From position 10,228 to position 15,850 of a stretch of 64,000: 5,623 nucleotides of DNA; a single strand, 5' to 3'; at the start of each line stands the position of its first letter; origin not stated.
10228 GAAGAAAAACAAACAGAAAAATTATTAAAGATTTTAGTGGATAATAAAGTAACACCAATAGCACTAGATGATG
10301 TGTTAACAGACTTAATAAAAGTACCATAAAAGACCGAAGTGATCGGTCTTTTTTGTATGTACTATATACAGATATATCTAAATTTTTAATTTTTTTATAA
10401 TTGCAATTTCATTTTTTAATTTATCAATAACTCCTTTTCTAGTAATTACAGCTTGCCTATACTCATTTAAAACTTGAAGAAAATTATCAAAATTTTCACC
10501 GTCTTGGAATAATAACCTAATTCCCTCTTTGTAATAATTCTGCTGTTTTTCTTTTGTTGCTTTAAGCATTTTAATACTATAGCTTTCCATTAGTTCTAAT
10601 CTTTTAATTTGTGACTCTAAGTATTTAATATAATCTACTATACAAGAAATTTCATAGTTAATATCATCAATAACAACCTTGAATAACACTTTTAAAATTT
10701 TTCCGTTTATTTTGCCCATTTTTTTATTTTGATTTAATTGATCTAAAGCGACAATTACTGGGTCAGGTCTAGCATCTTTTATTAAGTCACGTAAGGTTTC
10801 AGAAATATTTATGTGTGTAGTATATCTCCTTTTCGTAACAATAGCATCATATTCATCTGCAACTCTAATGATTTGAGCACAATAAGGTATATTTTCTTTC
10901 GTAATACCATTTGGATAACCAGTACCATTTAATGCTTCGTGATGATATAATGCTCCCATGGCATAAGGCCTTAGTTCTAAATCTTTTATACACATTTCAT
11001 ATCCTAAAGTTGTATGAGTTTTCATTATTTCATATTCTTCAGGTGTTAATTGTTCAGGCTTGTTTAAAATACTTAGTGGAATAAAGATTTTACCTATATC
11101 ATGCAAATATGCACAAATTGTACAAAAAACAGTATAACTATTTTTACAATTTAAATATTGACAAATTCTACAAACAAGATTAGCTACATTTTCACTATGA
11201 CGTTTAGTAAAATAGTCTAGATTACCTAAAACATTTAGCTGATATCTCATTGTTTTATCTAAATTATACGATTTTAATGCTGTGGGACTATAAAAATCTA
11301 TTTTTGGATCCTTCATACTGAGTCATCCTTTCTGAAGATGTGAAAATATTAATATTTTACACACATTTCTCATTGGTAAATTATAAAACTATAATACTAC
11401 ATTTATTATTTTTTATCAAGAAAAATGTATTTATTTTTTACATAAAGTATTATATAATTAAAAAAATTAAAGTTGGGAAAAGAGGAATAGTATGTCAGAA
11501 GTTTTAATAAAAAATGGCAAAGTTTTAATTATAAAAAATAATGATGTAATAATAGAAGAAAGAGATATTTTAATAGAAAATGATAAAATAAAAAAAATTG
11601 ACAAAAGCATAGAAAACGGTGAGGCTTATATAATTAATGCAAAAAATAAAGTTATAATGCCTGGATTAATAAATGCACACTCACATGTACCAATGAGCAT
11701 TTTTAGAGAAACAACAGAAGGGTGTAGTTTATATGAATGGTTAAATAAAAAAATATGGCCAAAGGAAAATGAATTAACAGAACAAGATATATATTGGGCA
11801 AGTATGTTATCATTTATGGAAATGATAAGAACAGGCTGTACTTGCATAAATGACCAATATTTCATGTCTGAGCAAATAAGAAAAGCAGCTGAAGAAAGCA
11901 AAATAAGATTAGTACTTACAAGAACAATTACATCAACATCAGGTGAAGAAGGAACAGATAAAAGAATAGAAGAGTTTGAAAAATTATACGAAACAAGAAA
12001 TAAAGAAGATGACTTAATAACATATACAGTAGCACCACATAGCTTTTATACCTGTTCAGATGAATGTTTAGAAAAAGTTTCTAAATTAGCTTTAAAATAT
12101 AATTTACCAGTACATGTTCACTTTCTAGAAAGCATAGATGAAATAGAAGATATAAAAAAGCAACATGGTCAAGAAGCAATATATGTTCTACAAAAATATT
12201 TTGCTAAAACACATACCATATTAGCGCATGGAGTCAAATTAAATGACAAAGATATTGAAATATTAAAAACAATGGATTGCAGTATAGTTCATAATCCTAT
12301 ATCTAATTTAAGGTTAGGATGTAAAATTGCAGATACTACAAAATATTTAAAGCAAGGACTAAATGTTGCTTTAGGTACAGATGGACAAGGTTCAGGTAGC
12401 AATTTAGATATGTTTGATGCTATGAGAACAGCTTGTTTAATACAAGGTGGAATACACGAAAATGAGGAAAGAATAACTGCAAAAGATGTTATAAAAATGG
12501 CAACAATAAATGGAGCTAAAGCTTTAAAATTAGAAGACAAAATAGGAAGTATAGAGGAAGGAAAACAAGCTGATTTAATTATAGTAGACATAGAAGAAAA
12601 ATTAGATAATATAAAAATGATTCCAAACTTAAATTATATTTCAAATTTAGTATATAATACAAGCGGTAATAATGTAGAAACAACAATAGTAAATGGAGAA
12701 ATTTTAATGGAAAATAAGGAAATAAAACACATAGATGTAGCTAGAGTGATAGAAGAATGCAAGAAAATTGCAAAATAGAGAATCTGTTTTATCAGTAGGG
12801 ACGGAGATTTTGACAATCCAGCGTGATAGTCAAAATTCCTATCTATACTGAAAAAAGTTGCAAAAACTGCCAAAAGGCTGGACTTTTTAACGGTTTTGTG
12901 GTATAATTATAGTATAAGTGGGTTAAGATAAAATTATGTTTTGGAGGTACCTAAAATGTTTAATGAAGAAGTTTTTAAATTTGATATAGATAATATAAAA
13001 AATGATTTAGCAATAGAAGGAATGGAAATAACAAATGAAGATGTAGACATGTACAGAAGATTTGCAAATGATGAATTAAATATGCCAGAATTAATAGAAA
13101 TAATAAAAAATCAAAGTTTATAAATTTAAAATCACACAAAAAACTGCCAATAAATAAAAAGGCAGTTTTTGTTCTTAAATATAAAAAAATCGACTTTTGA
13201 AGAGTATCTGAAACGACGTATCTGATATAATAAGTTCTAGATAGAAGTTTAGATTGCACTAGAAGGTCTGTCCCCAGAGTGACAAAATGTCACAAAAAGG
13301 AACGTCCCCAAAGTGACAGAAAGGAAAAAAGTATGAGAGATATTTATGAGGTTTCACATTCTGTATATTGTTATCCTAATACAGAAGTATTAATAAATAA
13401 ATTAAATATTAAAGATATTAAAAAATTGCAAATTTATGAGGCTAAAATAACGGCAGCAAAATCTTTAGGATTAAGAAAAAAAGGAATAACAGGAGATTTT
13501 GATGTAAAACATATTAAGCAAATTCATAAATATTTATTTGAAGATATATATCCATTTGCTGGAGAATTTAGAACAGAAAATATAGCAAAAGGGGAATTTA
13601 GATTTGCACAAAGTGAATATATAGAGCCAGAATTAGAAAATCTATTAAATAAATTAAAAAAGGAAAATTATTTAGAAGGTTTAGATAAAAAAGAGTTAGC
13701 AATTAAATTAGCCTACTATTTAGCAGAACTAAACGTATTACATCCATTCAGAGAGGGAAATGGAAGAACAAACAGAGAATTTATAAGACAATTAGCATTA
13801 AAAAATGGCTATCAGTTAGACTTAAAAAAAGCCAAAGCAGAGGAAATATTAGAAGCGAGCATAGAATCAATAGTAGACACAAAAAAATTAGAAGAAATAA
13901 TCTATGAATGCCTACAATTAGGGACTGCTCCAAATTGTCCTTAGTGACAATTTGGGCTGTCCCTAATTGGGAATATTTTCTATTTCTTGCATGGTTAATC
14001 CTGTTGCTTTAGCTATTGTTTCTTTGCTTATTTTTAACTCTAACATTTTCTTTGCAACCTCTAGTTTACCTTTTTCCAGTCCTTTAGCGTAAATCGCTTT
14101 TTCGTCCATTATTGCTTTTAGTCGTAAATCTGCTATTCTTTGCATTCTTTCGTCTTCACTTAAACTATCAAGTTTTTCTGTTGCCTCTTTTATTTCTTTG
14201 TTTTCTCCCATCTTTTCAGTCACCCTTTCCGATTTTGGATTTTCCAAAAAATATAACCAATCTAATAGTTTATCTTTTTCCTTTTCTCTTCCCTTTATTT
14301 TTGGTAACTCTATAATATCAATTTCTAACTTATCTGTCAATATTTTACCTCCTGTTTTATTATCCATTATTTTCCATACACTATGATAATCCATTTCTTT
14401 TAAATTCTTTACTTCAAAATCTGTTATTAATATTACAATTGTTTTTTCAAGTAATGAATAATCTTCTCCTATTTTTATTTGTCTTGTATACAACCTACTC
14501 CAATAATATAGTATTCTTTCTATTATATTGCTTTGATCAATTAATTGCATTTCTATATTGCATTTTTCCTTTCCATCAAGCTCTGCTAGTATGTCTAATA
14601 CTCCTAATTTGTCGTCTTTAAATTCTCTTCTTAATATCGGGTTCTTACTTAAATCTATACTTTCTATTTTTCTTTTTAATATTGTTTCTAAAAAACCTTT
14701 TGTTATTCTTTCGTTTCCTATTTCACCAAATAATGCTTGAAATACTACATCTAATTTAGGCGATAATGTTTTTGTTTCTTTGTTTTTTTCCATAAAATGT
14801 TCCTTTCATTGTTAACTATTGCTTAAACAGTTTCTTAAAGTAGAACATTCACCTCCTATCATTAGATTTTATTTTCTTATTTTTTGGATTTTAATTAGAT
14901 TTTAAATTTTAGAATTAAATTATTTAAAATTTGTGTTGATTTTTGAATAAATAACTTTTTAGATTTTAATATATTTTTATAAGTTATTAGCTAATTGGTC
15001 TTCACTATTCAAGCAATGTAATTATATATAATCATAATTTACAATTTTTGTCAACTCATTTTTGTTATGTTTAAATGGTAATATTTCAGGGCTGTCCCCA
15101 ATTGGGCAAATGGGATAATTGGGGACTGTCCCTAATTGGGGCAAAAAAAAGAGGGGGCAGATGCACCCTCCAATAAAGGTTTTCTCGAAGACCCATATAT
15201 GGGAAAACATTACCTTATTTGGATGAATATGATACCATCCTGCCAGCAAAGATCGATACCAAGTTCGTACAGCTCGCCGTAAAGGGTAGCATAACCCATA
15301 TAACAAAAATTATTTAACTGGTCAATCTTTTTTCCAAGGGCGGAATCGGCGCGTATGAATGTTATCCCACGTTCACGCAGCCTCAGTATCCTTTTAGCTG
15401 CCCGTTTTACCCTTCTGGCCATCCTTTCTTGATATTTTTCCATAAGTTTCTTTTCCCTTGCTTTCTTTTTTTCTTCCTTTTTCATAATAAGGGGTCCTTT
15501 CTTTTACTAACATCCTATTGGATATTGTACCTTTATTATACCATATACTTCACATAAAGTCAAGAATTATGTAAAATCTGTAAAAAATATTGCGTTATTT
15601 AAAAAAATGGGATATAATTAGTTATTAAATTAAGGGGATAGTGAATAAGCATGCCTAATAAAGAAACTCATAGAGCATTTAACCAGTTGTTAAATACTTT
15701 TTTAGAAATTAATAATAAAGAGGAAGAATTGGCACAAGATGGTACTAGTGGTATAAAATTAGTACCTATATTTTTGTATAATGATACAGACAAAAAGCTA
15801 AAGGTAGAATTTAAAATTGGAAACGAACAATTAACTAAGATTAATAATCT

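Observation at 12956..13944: VbhA/VbhT-like Fic toxin-antitoxin pair, split by a terminator and fronted by a 15-bp palindrome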

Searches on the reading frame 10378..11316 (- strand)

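Call 3: search_protein_families(library=pfam, proteins=[window:10378-11316:-], max_evalue=1)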
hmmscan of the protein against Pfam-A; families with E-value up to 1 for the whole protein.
window:10378-11316:- (312 aa): 6 families
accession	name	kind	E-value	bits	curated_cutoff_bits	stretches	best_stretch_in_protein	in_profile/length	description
PF13487.12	HD_5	-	1.5e-28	100.1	27.2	1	37-183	14-163/170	HD domain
PF01966.28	HD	-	3.1e-15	56.9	22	1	39-158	3-115/116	HD domain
PF02671.26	PAH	-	0.00066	19.8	21.3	1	275-301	2-28/45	Paired amphipathic helix repeat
PF24117.1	DUF7391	-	0.0085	16.2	27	1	240-298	37-96/153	Family of unknown function (DUF7391)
PF08668.18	HDOD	-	0.11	12.4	22.9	1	39-92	97-148/196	HDOD domain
PF02310.24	B12-binding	-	0.26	11.6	32.1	1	120-189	15-85/121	B12 binding domain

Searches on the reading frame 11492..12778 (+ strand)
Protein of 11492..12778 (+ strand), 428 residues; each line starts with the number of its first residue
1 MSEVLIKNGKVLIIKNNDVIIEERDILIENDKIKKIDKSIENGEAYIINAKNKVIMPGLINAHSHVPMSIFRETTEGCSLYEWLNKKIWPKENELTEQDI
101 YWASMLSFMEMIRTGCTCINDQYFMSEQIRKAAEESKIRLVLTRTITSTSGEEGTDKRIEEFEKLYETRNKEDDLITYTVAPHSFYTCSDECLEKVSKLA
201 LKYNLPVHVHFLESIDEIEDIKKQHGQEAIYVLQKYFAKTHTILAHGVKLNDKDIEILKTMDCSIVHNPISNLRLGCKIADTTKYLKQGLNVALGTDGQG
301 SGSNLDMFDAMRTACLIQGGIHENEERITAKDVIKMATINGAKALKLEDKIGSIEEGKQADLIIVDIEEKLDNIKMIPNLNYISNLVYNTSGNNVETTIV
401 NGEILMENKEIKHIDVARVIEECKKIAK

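Call 3: search_protein_families(library=pfam, proteins=[window:11492-12778:+], max_evalue=1)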
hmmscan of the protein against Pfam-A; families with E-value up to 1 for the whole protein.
window:11492-12778:+ (428 aa): 4 families
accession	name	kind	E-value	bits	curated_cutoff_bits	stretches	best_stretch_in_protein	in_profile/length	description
PF01979.26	Amidohydro_1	-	8.7e-78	262.4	25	1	54-404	1-344/345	Amidohydrolase family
PF07969.17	Amidohydro_3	-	2.5e-20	73.9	29.7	2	280-405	357-471/472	Amidohydrolase family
PF01026.27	TatD_DNase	-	0.043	13.6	27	1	133-230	48-148/253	TatD related DNase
PF02491.25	SHS2_FTSA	-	0.22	12.4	25.4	1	392-427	1-37/79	SHS2 domain inserted in FTSA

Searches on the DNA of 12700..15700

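Call 43: search_rna_families(source=window, start=12700, end=15700, threshold=evalue, max_evalue=5)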
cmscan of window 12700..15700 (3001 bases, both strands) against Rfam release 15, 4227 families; matches with E-value up to 5: 3.
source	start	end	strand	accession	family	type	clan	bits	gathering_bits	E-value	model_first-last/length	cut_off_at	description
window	13136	13223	-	RF02450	ncr1175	Gene; sRNA;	-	21.7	60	0.84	1-110/110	no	Bacillus sRNA ncr1175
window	15142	15204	-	RF02869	ncS025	Gene; sRNA;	-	20.2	46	1.7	1-85/85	no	Burkholderia sRNA 25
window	14231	14257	-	RF04360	psbT-asRNA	Gene; antisense;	-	18.1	48.5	3.4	1-38/38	no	Plastid psbT antisense RNA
